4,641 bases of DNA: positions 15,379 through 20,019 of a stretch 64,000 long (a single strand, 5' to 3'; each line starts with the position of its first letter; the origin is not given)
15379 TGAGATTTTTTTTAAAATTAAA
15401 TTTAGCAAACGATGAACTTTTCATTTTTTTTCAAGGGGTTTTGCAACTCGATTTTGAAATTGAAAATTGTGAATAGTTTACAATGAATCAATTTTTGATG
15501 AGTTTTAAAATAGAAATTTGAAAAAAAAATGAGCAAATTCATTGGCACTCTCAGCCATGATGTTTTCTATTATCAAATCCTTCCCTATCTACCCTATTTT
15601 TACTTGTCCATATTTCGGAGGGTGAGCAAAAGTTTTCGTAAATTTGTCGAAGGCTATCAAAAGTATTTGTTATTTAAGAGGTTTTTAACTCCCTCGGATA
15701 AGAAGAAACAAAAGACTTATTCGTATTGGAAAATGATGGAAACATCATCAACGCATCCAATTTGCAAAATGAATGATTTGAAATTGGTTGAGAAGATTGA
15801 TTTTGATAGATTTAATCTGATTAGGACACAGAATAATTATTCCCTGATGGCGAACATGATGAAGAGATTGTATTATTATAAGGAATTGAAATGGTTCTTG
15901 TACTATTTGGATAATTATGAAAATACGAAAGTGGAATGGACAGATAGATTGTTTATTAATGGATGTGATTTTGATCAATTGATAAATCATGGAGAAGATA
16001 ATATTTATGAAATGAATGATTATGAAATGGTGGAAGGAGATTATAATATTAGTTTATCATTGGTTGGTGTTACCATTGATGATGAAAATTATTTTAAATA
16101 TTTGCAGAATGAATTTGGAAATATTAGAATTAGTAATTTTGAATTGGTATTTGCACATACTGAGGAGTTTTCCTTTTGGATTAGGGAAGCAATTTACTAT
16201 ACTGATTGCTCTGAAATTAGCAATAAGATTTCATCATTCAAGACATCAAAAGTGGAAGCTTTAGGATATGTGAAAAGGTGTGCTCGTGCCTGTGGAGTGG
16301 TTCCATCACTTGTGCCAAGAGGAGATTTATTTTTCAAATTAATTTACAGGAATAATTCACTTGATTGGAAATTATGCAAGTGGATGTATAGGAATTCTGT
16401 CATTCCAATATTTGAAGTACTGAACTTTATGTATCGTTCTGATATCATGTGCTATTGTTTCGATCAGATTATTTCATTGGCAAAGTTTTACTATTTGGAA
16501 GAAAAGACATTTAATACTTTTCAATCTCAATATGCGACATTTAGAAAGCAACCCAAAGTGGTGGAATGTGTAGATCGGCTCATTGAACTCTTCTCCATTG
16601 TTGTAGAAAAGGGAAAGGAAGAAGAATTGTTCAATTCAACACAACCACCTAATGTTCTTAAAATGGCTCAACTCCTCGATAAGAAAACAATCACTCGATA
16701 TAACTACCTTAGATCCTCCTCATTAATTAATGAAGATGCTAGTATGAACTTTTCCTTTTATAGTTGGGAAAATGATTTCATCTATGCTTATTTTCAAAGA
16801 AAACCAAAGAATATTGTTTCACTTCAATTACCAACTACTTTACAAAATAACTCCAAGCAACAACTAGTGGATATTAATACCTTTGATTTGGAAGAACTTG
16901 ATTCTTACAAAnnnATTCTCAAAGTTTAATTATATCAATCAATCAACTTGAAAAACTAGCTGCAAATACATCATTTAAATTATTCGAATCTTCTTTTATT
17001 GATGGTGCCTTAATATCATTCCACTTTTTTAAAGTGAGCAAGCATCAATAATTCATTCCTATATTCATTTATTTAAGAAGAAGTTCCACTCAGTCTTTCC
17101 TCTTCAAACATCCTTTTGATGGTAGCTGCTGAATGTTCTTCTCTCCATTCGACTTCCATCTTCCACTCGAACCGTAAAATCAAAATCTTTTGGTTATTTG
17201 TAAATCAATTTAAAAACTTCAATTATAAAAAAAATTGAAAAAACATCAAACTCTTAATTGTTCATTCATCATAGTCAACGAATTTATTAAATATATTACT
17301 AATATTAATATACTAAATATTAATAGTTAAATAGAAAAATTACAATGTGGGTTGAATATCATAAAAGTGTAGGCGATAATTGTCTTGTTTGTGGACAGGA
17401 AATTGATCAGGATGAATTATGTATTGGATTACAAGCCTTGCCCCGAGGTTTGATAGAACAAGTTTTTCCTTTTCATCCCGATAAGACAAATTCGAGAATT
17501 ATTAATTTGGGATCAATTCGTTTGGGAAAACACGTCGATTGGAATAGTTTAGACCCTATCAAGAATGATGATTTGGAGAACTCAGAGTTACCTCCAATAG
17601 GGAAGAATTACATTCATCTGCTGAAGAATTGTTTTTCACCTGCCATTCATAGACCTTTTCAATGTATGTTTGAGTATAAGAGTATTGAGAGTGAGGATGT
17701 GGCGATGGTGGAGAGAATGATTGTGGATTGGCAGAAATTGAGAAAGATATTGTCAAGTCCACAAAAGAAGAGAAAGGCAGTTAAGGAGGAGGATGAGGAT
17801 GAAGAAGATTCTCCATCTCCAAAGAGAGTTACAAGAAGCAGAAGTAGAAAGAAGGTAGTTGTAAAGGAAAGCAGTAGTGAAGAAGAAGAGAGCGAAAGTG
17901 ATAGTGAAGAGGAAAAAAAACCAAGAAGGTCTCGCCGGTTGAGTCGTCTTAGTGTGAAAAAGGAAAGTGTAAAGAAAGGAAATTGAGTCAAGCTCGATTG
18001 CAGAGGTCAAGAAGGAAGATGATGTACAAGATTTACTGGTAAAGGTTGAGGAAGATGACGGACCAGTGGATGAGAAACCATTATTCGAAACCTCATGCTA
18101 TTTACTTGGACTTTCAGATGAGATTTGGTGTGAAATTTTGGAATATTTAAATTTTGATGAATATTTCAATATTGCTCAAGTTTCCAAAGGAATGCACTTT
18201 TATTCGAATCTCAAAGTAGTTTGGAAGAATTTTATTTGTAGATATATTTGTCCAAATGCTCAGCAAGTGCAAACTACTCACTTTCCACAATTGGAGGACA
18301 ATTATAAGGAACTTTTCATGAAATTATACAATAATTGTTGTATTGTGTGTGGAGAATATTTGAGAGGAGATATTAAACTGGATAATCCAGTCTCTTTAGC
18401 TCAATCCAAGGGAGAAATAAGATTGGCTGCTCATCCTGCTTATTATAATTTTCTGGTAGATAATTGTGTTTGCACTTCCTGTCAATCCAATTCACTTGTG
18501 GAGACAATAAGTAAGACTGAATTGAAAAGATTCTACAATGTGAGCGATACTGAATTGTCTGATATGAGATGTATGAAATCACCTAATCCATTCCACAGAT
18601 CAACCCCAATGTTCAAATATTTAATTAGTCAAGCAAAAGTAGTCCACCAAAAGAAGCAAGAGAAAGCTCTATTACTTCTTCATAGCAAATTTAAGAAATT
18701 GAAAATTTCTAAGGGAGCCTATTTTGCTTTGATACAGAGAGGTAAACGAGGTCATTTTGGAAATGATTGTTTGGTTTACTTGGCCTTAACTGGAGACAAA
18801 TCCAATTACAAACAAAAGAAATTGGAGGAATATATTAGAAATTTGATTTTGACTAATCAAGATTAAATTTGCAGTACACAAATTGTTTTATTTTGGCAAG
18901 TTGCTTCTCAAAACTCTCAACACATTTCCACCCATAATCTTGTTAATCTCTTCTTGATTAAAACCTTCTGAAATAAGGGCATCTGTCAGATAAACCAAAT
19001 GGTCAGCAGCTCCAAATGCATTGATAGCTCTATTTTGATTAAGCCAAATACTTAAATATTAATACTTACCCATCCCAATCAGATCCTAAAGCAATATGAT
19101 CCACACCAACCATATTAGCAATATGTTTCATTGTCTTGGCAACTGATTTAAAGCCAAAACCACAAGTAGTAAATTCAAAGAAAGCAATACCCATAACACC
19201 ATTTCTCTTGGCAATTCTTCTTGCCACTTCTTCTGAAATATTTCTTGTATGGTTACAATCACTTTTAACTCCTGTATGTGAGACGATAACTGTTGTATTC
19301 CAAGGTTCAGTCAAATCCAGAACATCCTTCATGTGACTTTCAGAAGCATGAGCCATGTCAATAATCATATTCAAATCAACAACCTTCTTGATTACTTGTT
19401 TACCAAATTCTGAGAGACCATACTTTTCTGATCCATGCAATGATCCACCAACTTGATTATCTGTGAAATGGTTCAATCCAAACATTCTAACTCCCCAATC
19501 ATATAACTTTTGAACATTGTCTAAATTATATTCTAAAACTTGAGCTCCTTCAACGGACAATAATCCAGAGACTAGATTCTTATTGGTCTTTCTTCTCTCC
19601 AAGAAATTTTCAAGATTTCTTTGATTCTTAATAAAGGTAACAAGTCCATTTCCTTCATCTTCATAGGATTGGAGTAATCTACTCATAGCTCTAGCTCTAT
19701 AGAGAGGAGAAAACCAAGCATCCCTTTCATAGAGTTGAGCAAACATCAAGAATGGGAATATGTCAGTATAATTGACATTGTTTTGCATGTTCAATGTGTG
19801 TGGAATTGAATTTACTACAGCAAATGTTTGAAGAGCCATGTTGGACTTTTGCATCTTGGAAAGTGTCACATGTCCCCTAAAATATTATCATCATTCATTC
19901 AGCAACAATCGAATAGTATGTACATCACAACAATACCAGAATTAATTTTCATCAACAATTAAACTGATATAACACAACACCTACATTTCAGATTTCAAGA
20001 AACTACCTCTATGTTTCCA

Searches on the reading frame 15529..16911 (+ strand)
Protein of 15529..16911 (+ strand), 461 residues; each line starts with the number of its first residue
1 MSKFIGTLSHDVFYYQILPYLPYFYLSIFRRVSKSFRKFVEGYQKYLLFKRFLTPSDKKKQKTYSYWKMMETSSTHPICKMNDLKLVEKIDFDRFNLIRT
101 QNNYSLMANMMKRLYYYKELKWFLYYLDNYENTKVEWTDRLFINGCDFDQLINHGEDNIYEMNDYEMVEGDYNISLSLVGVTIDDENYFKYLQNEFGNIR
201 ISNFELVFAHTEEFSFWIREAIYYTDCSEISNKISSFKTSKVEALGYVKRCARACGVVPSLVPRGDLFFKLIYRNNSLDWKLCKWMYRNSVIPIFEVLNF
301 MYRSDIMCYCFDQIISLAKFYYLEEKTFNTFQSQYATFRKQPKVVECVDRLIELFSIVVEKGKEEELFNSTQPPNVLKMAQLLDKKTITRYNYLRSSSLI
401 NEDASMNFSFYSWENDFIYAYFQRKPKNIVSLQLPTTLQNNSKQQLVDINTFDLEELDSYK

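Call 12: list_cluster_members(proteins=[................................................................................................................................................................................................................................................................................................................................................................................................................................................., window:15529-16911:+, P0001, window:14648-15424:-])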
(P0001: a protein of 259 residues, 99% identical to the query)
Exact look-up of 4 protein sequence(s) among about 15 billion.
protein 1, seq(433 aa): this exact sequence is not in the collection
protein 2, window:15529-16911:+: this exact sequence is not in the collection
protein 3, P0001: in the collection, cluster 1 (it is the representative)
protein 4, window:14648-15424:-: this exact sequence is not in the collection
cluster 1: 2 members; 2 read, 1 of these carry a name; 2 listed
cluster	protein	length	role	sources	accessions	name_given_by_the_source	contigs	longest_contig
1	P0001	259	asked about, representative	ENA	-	-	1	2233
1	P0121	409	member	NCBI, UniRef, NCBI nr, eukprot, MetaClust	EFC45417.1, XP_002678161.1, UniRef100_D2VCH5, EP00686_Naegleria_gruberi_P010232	predicted protein [Naegleria gruberi] | Predicted protein n=1 Tax=Naegleria gruberi TaxID=5762 RepID=D2VCH5_NAEGR | uncharacterized protein NAEGRDRAFT_66573 [Naegleria gruberi]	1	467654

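Call 15: find_encoding_contigs(protein=P0121, flank=8000, max_places=3)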
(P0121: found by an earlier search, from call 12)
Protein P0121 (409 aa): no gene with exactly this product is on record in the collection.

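Call 17: search_protein_families(library=pfam, proteins=[window:15529-16911:+], max_evalue=0.001)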
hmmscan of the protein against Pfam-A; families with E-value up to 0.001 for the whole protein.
window:15529-16911:+ (461 aa): 0 families

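Call 44: predict_structure(alignment_id=A2)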
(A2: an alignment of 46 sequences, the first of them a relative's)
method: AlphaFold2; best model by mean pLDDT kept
length: 409 residues; sequences in the alignment: 46
mean_pLDDT: 84.4   pTM: 0.84
mean pLDDT of the five models: 84.4, 84.2, 84.2, 84.1, 83.3
residues with pLDDT >= 90: 259; 70-90: 75; 50-70: 23; < 50: 52
segments of 3 or more residues with pLDDT < 50: 1-49
pLDDT, mean of each block of 10 residues (from residue 1): 38 42 37 39 47 79 84 86 95 91 95 94 67 64 97 97 97 96 95 86 78 88 89 93 96 93 97 96 94 95 94 96 98 98 76 93 98 95 79 95 91
secondary structure, 60 per line:
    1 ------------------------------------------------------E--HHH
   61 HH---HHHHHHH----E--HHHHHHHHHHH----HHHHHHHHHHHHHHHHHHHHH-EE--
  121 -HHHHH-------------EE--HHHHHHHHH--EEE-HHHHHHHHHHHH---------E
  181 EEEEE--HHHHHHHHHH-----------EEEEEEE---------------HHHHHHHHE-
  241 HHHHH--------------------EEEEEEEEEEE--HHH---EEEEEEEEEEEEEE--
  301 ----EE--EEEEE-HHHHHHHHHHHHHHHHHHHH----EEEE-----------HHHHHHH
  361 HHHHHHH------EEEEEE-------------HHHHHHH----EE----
elements in order: H58-62 H66-72 H80-90 H95-115 H122-126 H144-152 E155-157 H159-170 E180-185 H188-197 E209-215 H231-238 H241-245 E266-276 E285-298 E309-313 H315-334 E339-342 H354-367 E374-379 H393-399

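Call 46: fold_search(model_id=the predicted structure, library=pdb)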
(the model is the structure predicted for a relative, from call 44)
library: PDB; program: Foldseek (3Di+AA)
matches with E <= 10: 1505; with E <= 0.001: 134
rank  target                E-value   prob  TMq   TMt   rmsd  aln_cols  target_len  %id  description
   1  3sih                  5.5e-18  1.00  0.56  0.82   5.1       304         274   24  The X-ray crystal structure of poly(ADP-ribose) glycohydrolase (PARG) from Thermomonospora curvata (released 2011-08-24)
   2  3sig                  1.5e-17  1.00  0.55  0.82   5.1       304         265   23  The X-ray crystal structure of poly(ADP-ribose) glycohydrolase (PARG) bound to ADP-ribose from Thermomonospora curvata (released 2011-08-24)
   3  3sij                  1.6e-17  1.00  0.55  0.82   5.1       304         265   23  The X-ray crystal structure of poly(ADP-ribose) glycohydrolase E115A mutant from Thermomonospora curvata (released 2011-08-24)
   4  5zdg                  2.6e-15  1.00  0.51  0.82   5.4       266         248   24  Crystal structure of poly(ADP-ribose) glycohydrolase (PARG) T267R mutant from Deinococcus radiodurans in complex with AD (released 2019-02-27)
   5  5zde                  4.1e-15  1.00  0.50  0.81   5.2       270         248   24  Crystal structure of poly(ADP-ribose) glycohydrolase (PARG) from Deinococcus radiodurans in complex with ADP-ribose (P32 (released 2019-02-27)
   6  5zdb_A                5.2e-15  1.00  0.50  0.78   5.2       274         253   25  Crystal structure of poly(ADP-ribose) glycohydrolase (PARG) from Deinococcus radiodurans in complex with ADP-ribose (P (released 2019-02-27)
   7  5zdc_F                1.6e-14  1.00  0.50  0.79   5.3       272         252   25  Crystal structure of poly(ADP-ribose) glycohydrolase (PARG) from Deinococcus radiodurans in complex with ADP-ribose (P (released 2019-02-27)
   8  5zdc_L                1.6e-14  1.00  0.50  0.80   5.6       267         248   24  Crystal structure of poly(ADP-ribose) glycohydrolase (PARG) from Deinococcus radiodurans in complex with ADP-ribose (P (released 2019-02-27)
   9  5zdb_B                1.6e-14  1.00  0.50  0.79   5.2       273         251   25  Crystal structure of poly(ADP-ribose) glycohydrolase (PARG) from Deinococcus radiodurans in complex with ADP-ribose (P (released 2019-02-27)
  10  5zdf                  2.8e-14  1.00  0.49  0.78   5.3       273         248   24  Crystal structure of poly(ADP-ribose) glycohydrolase (PARG) T267K mutant from Deinococcus radiodurans in complex with AD (released 2019-02-27)
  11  5zdc_D                4.9e-14  1.00  0.50  0.79   5.2       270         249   24  Crystal structure of poly(ADP-ribose) glycohydrolase (PARG) from Deinococcus radiodurans in complex with ADP-ribose (P (released 2019-02-27)
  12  5zdc_H                2.3e-13  1.00  0.50  0.79   5.4       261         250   24  Crystal structure of poly(ADP-ribose) glycohydrolase (PARG) from Deinococcus radiodurans in complex with ADP-ribose (P (released 2019-02-27)
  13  5zda                  7.0e-13  1.00  0.47  0.77   5.4       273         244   21  Crystal structure of poly(ADP-ribose) glycohydrolase (PARG) from Deinococcus radiodurans in apo form (released 2019-02-27)
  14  8rsi_A                3.7e-07  1.00  0.34  0.51  13.2       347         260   12  Crystal structure of Methanobrevibacter oralis macrodomain (released 2024-09-25)
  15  8rsj_A                6.3e-07  1.00  0.35  0.52  13.9       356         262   10  Crystal structure of Methanobrevibacter oralis macrodomain in complex with ADPr in open conformation (released 2024-09-25)
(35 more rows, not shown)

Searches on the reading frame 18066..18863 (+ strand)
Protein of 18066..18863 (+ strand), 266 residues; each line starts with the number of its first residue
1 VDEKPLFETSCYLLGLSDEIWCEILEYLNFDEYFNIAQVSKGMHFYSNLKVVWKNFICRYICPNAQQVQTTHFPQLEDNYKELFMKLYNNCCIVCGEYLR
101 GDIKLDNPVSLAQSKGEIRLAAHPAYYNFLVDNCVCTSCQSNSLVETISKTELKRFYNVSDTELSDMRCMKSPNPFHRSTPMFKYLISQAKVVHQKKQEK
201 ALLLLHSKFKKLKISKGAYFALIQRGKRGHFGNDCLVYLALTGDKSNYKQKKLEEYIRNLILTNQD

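Call 17: search_protein_families(library=pfam, proteins=[window:18066-18863:+], max_evalue=0.001)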
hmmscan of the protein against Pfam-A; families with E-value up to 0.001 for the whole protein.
window:18066-18863:+ (266 aa): 2 families
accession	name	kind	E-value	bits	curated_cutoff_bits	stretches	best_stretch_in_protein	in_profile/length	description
PF00646.38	F-box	-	5.9e-07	29.6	20.5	1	13-54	1-42/43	F-box domain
PF12937.12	F-box-like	-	0.00084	19.5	24.3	0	18-57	6-45/47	F-box-like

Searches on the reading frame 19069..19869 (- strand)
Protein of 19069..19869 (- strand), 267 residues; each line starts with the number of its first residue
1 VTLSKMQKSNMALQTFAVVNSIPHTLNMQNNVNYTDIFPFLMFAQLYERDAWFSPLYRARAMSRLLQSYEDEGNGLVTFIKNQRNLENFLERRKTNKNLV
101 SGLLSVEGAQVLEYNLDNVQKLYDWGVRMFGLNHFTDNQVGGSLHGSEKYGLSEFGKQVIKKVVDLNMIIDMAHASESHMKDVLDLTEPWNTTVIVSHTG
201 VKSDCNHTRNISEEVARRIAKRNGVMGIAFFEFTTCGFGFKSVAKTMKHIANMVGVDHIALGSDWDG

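Call 17: search_protein_families(library=pfam, proteins=[window:19069-19869:-], max_evalue=0.001)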
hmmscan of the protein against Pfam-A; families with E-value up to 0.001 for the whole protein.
window:19069-19869:- (267 aa): 1 family
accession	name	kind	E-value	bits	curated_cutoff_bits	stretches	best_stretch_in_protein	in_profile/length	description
PF01244.27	Peptidase_M19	-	8.1e-47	160.3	26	1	76-267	86-274/319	Membrane dipeptidase (Peptidase family M19)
